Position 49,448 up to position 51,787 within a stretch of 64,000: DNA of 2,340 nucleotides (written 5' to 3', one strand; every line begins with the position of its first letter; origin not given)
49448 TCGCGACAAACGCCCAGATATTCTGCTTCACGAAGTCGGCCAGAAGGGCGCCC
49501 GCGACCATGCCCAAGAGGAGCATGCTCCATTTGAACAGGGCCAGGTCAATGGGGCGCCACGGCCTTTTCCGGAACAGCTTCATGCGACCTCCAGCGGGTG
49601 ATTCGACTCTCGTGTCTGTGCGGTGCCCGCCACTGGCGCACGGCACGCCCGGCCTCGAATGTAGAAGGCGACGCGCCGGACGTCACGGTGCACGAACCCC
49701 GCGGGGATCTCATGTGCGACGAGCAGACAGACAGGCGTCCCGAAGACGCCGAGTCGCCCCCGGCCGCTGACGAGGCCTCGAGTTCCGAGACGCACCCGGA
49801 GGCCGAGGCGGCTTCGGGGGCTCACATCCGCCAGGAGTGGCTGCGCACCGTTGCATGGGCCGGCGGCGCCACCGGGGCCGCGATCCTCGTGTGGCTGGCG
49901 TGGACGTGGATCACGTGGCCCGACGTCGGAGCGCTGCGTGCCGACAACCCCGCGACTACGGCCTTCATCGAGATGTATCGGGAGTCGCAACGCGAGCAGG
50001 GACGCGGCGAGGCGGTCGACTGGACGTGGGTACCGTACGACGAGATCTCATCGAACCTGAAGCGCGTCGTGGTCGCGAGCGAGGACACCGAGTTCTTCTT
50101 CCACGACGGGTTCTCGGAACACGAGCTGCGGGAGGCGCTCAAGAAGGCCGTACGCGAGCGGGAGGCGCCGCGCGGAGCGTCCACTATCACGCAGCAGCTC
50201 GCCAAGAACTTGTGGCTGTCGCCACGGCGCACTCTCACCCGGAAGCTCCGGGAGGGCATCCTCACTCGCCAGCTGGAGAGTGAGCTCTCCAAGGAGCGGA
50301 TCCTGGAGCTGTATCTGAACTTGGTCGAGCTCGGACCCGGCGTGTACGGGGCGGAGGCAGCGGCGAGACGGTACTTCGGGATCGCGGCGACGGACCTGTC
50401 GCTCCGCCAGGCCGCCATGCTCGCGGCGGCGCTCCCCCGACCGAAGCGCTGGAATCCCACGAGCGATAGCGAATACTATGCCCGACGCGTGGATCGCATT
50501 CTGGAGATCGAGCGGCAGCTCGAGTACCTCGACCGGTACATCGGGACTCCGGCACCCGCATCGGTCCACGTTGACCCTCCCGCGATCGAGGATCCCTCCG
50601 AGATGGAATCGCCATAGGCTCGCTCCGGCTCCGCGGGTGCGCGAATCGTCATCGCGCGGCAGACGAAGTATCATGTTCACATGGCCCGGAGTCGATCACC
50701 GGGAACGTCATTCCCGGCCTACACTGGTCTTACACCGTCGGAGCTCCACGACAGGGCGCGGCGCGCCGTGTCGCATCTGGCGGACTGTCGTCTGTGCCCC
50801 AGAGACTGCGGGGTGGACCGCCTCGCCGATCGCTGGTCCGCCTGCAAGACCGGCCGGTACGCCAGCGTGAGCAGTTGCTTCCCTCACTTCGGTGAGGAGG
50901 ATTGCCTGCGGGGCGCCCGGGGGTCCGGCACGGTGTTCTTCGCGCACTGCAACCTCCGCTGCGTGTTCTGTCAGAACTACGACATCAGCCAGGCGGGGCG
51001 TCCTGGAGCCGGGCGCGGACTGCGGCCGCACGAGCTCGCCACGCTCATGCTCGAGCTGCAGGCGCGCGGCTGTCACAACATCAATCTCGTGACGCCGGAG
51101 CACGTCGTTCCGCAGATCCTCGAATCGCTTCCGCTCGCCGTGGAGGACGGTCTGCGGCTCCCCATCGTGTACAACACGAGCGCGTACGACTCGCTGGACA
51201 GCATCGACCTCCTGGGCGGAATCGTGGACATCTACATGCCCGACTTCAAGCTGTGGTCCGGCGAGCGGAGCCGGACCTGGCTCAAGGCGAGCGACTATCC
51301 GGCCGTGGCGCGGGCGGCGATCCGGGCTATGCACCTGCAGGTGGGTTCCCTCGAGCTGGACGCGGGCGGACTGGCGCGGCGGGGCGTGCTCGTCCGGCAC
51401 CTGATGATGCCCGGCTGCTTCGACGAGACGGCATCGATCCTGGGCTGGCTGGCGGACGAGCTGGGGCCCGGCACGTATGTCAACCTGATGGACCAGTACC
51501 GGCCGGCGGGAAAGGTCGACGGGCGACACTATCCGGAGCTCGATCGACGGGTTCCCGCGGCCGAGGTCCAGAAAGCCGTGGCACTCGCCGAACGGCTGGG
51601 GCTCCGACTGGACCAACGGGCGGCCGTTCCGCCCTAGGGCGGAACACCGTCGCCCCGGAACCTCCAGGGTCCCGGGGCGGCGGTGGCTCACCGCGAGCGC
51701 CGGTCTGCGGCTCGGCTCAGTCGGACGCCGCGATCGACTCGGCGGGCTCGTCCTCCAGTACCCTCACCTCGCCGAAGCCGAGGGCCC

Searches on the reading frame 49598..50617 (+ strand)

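Call 38: search_protein_families(library=pfam, proteins=[window:49598-50617:+], max_evalue=0.00001)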
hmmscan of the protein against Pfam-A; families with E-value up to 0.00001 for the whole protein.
window:49598-50617:+ (339 aa): 1 family
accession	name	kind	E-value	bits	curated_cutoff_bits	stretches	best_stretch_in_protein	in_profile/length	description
PF00912.28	Transgly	-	1.8e-53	181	27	1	139-303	11-175/178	Transglycosylase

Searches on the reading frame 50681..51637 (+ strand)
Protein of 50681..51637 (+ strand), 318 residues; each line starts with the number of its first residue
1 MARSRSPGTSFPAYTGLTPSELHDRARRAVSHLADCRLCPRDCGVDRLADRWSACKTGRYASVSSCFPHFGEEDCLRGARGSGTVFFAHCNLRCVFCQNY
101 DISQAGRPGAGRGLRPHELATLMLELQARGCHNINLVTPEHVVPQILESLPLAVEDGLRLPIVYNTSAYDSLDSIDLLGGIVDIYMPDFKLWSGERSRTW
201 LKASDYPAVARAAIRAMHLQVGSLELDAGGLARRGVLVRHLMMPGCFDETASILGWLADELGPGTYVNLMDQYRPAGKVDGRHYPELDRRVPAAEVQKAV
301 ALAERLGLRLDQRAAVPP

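Call 39: search_protein_families(library=pfam, proteins=[window:50681-51637:+], max_evalue=0.00001)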
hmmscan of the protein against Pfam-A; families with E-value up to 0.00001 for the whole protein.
window:50681-51637:+ (318 aa): 1 family
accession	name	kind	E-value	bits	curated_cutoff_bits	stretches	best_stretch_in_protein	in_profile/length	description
PF04055.27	Radical_SAM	-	6.2e-07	30.2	29.5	1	86-178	3-97/166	Radical SAM superfamily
